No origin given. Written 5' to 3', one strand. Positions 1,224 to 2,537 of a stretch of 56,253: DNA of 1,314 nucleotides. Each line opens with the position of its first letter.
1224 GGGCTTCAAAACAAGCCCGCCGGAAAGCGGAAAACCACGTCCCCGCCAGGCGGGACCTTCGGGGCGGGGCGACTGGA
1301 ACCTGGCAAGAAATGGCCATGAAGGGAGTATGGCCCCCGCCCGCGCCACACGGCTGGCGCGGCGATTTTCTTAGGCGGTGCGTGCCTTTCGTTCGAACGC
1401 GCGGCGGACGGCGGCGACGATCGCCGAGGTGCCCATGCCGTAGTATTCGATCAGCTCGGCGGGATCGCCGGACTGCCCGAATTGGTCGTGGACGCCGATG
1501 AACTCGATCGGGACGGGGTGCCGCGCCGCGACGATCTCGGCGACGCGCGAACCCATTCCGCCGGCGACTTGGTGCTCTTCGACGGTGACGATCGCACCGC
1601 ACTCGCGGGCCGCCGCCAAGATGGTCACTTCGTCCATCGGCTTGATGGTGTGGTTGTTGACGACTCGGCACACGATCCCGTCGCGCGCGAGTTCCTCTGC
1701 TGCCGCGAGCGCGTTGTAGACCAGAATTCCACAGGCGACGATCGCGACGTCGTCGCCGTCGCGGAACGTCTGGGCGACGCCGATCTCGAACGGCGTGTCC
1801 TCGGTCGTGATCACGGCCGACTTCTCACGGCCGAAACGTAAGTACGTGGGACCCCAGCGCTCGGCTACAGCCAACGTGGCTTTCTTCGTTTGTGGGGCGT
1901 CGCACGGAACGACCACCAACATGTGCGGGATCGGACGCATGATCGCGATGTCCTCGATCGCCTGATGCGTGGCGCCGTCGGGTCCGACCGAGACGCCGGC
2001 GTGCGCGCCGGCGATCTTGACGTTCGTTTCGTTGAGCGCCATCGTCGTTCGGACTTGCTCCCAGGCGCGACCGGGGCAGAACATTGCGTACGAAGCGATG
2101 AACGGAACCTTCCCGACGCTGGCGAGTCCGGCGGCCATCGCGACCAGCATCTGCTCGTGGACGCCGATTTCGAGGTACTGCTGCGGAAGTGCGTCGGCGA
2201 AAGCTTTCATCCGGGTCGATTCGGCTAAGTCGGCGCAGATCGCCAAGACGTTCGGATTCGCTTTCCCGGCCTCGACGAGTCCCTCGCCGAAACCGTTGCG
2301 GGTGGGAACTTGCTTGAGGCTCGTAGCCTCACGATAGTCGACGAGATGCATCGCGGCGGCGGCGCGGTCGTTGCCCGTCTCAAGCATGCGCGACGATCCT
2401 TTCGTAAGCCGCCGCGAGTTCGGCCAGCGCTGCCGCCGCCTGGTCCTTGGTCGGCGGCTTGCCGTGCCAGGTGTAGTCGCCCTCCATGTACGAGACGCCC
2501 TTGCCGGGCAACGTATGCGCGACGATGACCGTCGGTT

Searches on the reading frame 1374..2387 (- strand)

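Call 63: search_protein_families(library=pfam, proteins=[window:1374-2387:-])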
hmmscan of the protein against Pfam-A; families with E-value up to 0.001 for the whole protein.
window:1374-2387:- (338 aa): 4 families
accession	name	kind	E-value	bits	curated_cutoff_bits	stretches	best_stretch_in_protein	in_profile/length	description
PF02779.29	Transket_pyr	-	6e-38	130.6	27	1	26-188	2-170/174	Transketolase, pyrimidine binding domain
PF02780.25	Transketolase_C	-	4.7e-29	101.3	25.9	1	204-323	2-124/124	Transketolase, C-terminal domain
PF22613.1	Transketolase_C_1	-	5.9e-05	23.7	27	1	210-318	10-112/113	Transketolase-like TK C-terminal domain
PF17147.9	PFOR_II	-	0.00072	20.3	27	0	213-297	2-89/102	Pyruvate:ferredoxin oxidoreductase core domain II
